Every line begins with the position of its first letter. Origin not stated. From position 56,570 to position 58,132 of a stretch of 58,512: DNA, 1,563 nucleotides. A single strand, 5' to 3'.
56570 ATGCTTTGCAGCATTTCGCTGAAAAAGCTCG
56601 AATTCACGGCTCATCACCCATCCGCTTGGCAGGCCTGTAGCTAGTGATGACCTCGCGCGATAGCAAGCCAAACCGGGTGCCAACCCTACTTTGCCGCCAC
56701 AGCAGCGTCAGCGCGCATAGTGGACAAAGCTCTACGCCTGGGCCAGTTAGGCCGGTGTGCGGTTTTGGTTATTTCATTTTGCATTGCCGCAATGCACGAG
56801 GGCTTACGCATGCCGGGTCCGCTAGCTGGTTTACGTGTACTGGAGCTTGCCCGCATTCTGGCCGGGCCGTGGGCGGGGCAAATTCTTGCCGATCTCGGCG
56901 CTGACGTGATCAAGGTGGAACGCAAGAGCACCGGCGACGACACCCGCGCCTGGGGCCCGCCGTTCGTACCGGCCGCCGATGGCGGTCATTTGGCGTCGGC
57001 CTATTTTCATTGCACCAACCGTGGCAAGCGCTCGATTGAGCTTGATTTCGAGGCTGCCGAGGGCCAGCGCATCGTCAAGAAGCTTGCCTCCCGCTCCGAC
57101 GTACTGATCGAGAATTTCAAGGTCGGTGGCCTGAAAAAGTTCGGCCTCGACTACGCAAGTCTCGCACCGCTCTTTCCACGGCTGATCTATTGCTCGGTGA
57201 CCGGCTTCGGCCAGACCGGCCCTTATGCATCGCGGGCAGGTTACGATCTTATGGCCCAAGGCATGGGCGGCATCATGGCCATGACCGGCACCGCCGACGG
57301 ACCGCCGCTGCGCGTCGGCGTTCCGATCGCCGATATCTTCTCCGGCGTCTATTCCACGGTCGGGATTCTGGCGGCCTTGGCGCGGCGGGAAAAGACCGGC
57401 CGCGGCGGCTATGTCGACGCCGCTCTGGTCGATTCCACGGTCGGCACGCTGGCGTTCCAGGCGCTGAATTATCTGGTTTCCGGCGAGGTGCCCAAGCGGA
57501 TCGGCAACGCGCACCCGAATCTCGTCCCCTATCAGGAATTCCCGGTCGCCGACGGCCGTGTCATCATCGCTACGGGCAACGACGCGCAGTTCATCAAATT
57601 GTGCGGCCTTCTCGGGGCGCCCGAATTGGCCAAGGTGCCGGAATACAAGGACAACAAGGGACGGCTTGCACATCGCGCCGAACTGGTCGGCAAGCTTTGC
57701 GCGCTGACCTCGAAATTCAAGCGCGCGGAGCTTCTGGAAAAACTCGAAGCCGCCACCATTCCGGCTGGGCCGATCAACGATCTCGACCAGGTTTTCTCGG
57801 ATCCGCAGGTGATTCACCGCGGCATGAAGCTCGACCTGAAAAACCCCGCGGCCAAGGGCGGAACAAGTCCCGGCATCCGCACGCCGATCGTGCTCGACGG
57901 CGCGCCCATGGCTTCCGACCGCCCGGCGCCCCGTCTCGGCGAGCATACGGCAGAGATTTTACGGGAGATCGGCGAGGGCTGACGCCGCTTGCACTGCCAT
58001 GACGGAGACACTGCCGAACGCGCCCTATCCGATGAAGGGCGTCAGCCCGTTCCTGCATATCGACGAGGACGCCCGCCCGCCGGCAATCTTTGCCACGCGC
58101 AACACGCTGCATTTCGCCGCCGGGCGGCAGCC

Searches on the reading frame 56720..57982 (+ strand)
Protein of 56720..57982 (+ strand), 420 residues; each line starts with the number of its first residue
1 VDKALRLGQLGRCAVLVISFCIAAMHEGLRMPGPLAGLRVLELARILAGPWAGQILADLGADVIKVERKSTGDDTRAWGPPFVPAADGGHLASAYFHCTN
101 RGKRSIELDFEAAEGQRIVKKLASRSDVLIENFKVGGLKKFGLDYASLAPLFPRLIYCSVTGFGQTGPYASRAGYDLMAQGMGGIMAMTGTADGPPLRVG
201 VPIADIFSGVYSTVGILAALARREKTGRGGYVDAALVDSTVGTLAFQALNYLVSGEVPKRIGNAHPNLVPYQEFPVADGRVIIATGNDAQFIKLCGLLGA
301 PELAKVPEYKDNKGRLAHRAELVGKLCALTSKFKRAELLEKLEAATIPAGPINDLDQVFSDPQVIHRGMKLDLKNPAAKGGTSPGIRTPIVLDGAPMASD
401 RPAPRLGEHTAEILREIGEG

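Call 51: search_protein_families(library=pfam, proteins=[window:56720-57982:+])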
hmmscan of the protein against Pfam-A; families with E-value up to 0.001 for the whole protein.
window:56720-57982:+ (420 aa): 1 family
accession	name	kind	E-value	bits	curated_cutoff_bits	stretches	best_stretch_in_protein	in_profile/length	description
PF02515.22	CoA_transf_3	-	1.7e-125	419.4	23.3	1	35-410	1-366/366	CoA-transferase family III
